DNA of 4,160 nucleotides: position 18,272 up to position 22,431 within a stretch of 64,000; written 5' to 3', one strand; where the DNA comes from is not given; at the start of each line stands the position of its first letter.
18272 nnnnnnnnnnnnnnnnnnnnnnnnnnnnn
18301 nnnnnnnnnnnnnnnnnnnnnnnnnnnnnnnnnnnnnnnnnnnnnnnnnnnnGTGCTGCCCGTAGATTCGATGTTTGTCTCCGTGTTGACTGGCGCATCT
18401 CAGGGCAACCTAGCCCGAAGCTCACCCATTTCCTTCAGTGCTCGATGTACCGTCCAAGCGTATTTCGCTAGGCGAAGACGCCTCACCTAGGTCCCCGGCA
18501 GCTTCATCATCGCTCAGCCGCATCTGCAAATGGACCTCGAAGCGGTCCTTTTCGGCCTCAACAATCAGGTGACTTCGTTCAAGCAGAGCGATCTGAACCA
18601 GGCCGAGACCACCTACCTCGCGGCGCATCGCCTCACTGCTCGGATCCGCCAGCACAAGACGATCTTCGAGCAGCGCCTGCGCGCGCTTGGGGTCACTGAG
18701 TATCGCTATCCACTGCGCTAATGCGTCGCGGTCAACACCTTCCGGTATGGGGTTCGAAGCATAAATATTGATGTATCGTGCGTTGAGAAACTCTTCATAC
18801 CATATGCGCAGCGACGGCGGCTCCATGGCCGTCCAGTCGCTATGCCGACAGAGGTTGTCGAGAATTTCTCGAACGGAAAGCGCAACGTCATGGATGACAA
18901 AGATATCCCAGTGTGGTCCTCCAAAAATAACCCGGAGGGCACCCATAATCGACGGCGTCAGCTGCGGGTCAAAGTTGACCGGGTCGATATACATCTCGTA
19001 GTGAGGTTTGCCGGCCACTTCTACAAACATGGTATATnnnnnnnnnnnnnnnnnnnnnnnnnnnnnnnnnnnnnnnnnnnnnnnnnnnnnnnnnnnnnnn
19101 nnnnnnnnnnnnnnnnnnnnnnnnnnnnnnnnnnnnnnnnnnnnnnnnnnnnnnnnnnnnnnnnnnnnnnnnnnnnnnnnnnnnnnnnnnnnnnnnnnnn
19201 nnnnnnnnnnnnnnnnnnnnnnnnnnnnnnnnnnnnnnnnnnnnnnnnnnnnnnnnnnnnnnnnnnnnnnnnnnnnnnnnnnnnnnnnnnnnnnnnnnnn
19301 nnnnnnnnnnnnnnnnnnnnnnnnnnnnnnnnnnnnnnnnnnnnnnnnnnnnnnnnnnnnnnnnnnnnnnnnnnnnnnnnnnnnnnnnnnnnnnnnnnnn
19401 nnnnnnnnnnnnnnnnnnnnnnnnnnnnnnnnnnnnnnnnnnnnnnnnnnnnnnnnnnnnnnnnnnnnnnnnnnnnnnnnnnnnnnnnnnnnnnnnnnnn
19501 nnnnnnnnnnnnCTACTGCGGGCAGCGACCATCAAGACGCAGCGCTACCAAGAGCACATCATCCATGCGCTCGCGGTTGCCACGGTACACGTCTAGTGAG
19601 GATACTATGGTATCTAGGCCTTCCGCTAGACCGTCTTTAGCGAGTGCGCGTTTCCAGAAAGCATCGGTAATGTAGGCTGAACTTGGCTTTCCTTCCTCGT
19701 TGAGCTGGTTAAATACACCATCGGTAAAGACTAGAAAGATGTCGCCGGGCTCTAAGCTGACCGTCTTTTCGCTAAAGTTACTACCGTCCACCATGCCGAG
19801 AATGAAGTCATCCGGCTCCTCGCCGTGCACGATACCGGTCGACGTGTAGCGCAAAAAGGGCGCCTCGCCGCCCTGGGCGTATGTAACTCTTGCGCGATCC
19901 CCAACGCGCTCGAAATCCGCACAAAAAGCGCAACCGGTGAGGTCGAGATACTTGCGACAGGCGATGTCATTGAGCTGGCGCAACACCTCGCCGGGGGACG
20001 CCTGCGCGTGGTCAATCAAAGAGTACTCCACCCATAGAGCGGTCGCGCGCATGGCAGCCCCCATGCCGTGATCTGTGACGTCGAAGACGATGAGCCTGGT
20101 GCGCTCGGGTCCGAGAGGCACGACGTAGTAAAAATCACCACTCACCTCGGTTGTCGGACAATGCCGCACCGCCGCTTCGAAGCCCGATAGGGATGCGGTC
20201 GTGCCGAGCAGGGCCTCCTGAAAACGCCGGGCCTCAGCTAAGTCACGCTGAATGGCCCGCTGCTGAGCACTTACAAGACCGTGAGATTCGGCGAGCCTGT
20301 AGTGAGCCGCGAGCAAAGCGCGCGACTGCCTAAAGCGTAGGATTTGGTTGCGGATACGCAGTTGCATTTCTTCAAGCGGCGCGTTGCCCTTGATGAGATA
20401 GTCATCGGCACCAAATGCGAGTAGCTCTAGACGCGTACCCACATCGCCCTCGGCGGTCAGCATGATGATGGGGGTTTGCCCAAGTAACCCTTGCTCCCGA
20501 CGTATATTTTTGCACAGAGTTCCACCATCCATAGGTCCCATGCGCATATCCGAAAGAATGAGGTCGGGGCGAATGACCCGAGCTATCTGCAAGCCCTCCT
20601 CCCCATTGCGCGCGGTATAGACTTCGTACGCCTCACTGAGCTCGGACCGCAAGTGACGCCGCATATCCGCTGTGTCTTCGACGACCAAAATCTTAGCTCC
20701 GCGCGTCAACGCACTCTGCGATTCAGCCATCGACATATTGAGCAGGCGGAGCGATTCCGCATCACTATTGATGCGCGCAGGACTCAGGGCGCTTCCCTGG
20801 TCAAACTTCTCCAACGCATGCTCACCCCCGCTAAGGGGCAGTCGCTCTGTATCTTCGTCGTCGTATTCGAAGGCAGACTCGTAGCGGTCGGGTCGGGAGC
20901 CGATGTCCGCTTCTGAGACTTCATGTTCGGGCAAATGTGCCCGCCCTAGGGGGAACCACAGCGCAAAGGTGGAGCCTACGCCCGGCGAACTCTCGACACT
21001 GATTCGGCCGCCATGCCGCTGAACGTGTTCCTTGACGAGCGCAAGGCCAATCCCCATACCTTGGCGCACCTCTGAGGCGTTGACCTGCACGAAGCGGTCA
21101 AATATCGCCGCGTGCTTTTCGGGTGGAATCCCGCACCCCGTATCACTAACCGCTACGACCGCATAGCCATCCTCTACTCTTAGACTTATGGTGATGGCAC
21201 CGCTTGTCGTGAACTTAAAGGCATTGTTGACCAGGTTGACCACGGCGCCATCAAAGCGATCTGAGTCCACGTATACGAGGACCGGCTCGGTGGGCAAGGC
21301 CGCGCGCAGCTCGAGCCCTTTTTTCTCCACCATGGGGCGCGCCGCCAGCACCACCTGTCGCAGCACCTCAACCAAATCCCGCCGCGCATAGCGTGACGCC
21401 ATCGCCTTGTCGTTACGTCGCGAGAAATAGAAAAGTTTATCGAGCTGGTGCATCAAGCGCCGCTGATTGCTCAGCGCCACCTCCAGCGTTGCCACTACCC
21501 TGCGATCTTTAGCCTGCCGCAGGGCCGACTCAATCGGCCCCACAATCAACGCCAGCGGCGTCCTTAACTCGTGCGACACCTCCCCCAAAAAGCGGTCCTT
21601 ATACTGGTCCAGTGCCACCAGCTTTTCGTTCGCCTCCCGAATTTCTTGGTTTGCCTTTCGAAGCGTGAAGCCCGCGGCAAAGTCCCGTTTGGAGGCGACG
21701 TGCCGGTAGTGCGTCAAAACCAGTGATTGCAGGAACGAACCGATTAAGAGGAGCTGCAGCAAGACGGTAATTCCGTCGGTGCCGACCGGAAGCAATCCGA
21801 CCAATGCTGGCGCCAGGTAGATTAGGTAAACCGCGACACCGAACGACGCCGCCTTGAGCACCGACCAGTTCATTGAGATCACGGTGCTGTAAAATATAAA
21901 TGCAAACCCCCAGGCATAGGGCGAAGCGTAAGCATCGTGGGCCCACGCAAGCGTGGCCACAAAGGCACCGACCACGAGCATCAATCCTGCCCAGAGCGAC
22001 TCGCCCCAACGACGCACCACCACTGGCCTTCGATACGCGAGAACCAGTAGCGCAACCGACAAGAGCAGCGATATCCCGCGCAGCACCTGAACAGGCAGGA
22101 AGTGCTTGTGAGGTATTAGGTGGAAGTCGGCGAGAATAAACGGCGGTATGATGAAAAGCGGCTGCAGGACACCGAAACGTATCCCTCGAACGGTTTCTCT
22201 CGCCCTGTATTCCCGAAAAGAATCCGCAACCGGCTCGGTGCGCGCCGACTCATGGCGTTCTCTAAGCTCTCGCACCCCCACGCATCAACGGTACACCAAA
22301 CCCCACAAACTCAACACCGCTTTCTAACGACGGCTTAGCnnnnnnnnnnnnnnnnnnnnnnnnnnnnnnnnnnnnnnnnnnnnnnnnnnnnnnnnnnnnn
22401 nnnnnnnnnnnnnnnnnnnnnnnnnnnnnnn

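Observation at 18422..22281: HK-REC-PP2C hybrid sensor followed by divergent STAS/SiaC-like and RsbW/SiaB-like genes: a partner-switching module with no sigma factor or DGC output nearby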

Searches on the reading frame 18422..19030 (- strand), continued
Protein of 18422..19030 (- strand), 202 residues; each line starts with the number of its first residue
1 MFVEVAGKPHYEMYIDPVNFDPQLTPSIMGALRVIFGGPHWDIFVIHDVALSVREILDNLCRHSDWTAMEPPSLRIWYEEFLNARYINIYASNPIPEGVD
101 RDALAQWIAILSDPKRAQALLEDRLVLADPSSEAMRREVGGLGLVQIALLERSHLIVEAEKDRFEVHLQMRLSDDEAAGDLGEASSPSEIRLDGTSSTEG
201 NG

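Call 45: search_protein_families(library=pfam, proteins=[L009:3868-4686:+, L009:2025-3785:-, L009:8714-12064:+, L009:12553-13758:+, L009:13777-14814:-, L009:13759-14976:+, L009:164-1948:+, L009:713-2008:-, L007:9531-11051:+, L013:21-4859:+], max_evalue=0.001)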
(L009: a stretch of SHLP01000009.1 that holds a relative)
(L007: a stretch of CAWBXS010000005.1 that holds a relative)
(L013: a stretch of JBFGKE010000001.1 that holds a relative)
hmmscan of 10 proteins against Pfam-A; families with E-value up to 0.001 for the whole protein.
L009:3868-4686:+ (272 aa): 5 families
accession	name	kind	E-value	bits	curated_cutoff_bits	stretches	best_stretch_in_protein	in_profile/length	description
PF12728.13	HTH_17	-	1.8e-10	41.3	27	1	4-52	1-48/51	Helix-turn-helix domain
PF13411.12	MerR_1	-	1.2e-07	32.1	21.6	1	6-50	2-46/69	MerR HTH family regulatory protein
PF02607.22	B12-binding_2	-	4.4e-07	30.4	23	1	97-132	37-72/74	B12 binding domain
PF02310.24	B12-binding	-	8.8e-07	29.2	32.1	1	145-244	2-97/121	B12 binding domain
PF00376.29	MerR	-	2.1e-05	24.7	28.2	1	6-42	1-38/38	MerR family regulatory protein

L009:2025-3785:- (586 aa): 1 family
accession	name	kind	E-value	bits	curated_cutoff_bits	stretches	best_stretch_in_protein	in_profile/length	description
PF01235.23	Na_Ala_symp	-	1.2e-126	423.6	24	1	184-584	8-390/392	Sodium:alanine symporter family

L009:8714-12064:+ (1116 aa): 3 families
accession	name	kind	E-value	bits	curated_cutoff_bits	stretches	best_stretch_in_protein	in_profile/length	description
PF01364.23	Peptidase_C25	-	2.8e-61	208.2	23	1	704-1037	1-374/374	Peptidase family C25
PF00353.25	HemolysinCabind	-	7.9e-27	93.3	23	5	105-138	3-36/36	RTX calcium-binding nonapeptide repeat (4 copies)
PF20132.4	DUF6522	-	0.00044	20.4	25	0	383-414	8-39/88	Family of unknown function (DUF6522)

L009:12553-13758:+ (401 aa): 1 family
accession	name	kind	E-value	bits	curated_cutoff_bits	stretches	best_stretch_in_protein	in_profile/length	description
PF00329.25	Complex1_30kDa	-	5.1e-39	134.1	22.5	1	191-307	6-122/124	Respiratory-chain NADH dehydrogenase, 30 Kd subunit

L009:13777-14814:- (345 aa): 0 families

L009:13759-14976:+ (405 aa): 1 family
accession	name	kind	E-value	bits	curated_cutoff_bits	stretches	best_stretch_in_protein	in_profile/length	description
PF00346.24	Complex1_49kDa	-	1.2e-105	352.9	24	1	135-405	2-271/271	Respiratory-chain NADH dehydrogenase, 49 Kd subunit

L009:164-1948:+ (594 aa): 0 families

L009:713-2008:- (431 aa): 2 families
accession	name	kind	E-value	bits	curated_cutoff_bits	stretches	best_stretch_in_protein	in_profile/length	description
PF00557.29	Peptidase_M24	-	5.2e-67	226.1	23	1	177-409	2-208/208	Metallopeptidase family M24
PF05195.22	AMP_N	-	4.3e-37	127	24.6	1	4-120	1-119/121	Aminopeptidase P, N-terminal domain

L007:9531-11051:+ (506 aa): 11 families
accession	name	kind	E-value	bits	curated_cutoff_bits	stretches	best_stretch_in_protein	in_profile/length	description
PF00158.32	Sigma54_activat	-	1.1e-71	240.4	20.2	1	192-358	1-167/168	Sigma-54 interaction domain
PF25601.1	AAA_lid_14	-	2.3e-27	95.1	27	1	364-434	1-71/87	AAA+ ATPase lid domain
PF14532.12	Sigma54_activ_2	-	4.2e-23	82.5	25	1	193-363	1-138/138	Sigma-54 interaction domain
PF00072.30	Response_reg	-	2.3e-14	53.9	30.2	1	51-160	1-110/111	Response regulator receiver domain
PF02954.25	HTH_8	-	1.4e-10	41.2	22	1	453-494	1-42/42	Bacterial regulatory protein, Fis family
PF07728.20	AAA_5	-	7.9e-09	36.1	22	1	216-334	2-123/139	AAA domain (dynein-related subfamily)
PF13384.12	HTH_23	-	9.3e-06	25.7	24.6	1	454-494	2-41/50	Homeodomain-like domain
PF00004.35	AAA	-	2.6e-05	25.1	21.2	1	216-351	1-129/131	ATPase family associated with various cellular activities (AAA)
PF01078.27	Mg_chelatase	-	2.7e-05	24.1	20.3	0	271-333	93-157/207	Magnesium chelatase, subunit ChlI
PF07724.20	AAA_2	-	0.00023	21.7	27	1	214-343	4-134/166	AAA domain (Cdc48 subfamily)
PF13556.12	HTH_30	-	0.00041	20.5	27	0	463-493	5-35/59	PucR C-terminal helix-turn-helix domain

L013:21-4859:+ (1612 aa): 7 families
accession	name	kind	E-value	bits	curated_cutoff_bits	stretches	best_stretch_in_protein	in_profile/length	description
PF08659.16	KR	-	4.2e-25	89.1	22.6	1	695-881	3-179/180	KR domain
PF00698.26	Acyl_transf_1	-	5.7e-24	85.6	32.7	1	33-247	54-265/319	Acyl transferase domain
PF14765.12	PS-DH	-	1.9e-15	57.2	23.7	1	1093-1226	14-162/166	Polyketide synthase dehydratase N-terminal domain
PF00106.31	adh_short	-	2.4e-14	53.7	26.6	1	694-858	2-158/195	short chain dehydrogenase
PF21089.3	PKS_DH_N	-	2.8e-11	43.7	27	1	948-1043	1-92/103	Polyketide synthase dehydratase domain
PF13561.12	adh_short_C2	-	7.5e-09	35.9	27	1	750-865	40-159/236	Enoyl-(Acyl carrier protein) reductase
PF00550.31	PP-binding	-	4.4e-06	27.3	20.8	1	381-446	3-66/67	Phosphopantetheine attachment site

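Call 84: search_protein_families(library=pfam, proteins=[L007:8815-9153:+], max_evalue=0.001)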
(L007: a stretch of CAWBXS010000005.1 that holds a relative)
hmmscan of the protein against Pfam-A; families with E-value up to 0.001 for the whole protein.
L007:8815-9153:+ (112 aa): 0 families

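Call 86: find_encoding_contigs(protein=P0001, flank=1000, max_places=3)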
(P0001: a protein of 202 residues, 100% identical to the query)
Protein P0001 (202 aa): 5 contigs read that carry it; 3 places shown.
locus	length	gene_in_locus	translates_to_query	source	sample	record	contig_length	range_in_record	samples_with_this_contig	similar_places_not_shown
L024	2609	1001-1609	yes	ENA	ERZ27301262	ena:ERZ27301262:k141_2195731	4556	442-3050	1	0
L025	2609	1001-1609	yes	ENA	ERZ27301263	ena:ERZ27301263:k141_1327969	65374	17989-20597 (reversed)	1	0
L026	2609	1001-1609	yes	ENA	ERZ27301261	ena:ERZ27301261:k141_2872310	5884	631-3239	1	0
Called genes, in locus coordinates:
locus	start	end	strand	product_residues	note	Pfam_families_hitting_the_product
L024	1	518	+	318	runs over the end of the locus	?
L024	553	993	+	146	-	-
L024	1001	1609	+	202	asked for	-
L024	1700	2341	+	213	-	PF13875:DUF4202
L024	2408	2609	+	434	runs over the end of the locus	PF00206:Lyase_1, PF10397:ADSL_C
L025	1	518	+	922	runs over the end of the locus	PF00512:HisKA, PF02518:HATPase_c, PF00072:Response_reg, PF07228:SpoIIE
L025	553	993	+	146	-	-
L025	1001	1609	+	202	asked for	-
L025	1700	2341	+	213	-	PF13875:DUF4202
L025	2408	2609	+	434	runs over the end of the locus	PF00206:Lyase_1, PF10397:ADSL_C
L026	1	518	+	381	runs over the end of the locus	?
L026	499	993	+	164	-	-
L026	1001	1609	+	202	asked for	-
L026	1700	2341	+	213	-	PF13875:DUF4202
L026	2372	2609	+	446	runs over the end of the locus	PF00206:Lyase_1, PF10397:ADSL_C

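Call 91: find_related_loci(query=A8, collection=metagenome_contigs, flank=5000)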
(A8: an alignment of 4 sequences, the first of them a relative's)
Query A8 (180 aa) in metagenome_contigs; peptide patterns used: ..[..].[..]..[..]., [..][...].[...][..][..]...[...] (x = any residue, [..] = any of these).
133 stretches matched a pattern; 22 encode a relative of the query (tblastn E <= 1e-3); 22 distinct loci.
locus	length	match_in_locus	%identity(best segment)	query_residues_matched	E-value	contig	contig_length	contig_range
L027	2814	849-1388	100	1-180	1e-127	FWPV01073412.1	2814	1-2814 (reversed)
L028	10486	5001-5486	36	10-173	8e-33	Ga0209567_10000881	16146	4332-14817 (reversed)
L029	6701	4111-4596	37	10-173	3e-32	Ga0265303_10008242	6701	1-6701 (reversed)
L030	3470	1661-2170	34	1-173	2e-31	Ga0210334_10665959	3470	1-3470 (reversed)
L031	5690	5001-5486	35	10-173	5e-31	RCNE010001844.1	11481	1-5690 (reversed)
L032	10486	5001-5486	36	10-173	2e-30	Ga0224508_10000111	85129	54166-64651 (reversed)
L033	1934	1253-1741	35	9-173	1e-30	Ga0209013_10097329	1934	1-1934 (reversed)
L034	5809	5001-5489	34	9-173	5e-29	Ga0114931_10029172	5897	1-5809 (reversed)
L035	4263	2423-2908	33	10-173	3e-28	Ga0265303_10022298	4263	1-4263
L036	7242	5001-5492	34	8-173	2e-28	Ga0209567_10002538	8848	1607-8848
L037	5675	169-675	33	3-173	2e-28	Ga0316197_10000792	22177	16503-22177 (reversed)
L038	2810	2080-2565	32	10-173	3e-28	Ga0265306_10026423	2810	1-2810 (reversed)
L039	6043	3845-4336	34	8-173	2e-28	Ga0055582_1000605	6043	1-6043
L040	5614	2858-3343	32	10-173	6e-28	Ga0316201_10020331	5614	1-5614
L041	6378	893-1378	34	10-173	5e-28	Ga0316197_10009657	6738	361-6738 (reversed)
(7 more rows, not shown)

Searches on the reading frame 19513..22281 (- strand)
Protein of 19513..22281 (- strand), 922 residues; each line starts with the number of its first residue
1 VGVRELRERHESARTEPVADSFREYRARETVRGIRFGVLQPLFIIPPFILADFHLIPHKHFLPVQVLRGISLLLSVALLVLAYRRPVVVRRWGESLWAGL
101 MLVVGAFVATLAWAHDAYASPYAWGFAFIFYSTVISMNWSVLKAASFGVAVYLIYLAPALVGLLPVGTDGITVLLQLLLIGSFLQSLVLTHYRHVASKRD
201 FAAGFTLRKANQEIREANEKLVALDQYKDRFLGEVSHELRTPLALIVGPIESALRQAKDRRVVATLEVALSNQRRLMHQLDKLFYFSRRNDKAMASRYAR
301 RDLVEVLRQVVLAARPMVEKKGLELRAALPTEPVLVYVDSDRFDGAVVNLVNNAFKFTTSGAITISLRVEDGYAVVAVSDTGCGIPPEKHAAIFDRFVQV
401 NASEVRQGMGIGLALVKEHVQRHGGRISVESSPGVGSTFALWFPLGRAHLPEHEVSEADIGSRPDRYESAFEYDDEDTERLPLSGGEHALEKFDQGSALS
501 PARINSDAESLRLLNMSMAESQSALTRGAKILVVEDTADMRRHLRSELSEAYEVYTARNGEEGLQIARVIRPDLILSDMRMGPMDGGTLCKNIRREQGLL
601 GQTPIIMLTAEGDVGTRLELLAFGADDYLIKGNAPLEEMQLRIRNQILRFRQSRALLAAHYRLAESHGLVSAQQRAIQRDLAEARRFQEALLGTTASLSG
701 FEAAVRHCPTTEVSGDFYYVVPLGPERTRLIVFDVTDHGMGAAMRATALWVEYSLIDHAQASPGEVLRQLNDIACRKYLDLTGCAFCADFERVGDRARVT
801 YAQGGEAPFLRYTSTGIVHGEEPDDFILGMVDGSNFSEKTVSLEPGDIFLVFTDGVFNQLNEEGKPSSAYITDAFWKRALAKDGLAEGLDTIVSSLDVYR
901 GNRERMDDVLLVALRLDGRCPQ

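Call 7: search_protein_families(library=pfam, proteins=[window:19513-22281:-], max_evalue=1)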
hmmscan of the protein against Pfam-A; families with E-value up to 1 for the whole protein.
window:19513-22281:- (922 aa): 7 families
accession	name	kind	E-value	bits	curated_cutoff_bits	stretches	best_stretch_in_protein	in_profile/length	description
PF02518.31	HATPase_c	-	2.7e-27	95.8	26.4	1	339-446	2-110/111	Histidine kinase-, DNA gyrase B-, and HSP90-like ATPase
PF07228.17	SpoIIE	-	1.5e-26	94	25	1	725-916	2-191/192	Stage II sporulation protein E (SpoIIE)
PF00072.30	Response_reg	-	6.2e-22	78.3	30.2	1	531-634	1-102/111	Response regulator receiver domain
PF00512.31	HisKA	-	2.4e-09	37.5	26.9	1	228-290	2-64/66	His Kinase A (phospho-acceptor) domain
PF13581.12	HATPase_c_2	-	0.0014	19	27.4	1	346-418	39-107/127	Histidine kinase-like ATPase domain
PF13589.12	HATPase_c_3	-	0.1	13.1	25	1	343-403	3-62/137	Histidine kinase-, DNA gyrase B-, and HSP90-like ATPase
PF13672.11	PP2C_2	-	0.18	11.7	24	1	839-890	157-205/209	Protein phosphatase 2C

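Call 8: search_protein_families(library=ncbifam, proteins=[window:19513-22281:-], max_evalue=1)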
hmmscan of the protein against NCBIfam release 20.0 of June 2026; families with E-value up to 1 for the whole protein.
window:19513-22281:- (922 aa): 163 families (the best 25 are shown)
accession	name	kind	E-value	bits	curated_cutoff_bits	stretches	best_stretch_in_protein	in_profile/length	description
NF047465.1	hybrid_HK_LvrA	exception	2.2e-65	221.2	1200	2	207-445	181-422/819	hybrid histidine kinase/response regulator LvrA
NF011874.0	PRK15347.1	equivalog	1.1e-46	159.3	852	1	212-631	382-795/921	two component system sensor kinase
NF008099.0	PRK10841.1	equivalog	1e-45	155.9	920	2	205-457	450-702/949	two-component system sensor histidine kinase RcsC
NF047874.1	MASE3_PAS_HK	subfamily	1.5e-43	149.5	560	1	208-448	378-627/655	MASE3 domain-containing sensor histidine kinase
NF046044.1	PnpS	equivalog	2.5e-43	148.6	400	1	223-444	165-390/390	two-component system histidine kinase PnpS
NF008318.0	PRK11107.1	equivalog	4.3e-43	147.5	890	2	226-450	291-523/920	two-component sensor histidine kinase BarA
NF038297.2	hybrid_HK_HrmK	equivalog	6.2e-42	144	725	1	206-631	213-593/607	hybrid histidine kinase/response regulator HrmK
NF041947.1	LuxQ_Vibrio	equivalog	6.8e-42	143.3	1200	2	209-456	453-707/843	quorum-sensing autoinducer 2 sensor kinase/phosphatase LuxQ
TIGR02956.1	TMAO_torS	equivalog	4.2e-40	137.7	676.5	1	225-452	461-689/967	TMAO reductase system sensor histidine kinase/response regulator TorS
TIGR02966.1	phoR_proteo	equivalog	2e-39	135.5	334.2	1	220-442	106-332/333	phosphate regulon sensor histidine kinase PhoR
NF041735.1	hist_kin_RppB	equivalog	4.7e-38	131.1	400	1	229-443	217-437/438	two-component system sensor histidine kinase RppB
NF033092.0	HK_WalK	equivalog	1e-37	130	725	1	224-444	368-593/594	cell wall metabolism sensor histidine kinase WalK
NF006800.0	PRK09303.1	equivalog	6.2e-37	127.4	342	1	206-445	129-377/383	histidine kinase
NF008302.0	PRK11091.1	equivalog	7.6e-37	126.9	838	2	215-445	270-505/779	aerobic respiration two-component sensor histidine kinase ArcB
NF040691.1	MtrAB_MtrB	equivalog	4.6e-36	124.9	450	1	213-445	256-492/507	MtrAB system histidine kinase MtrB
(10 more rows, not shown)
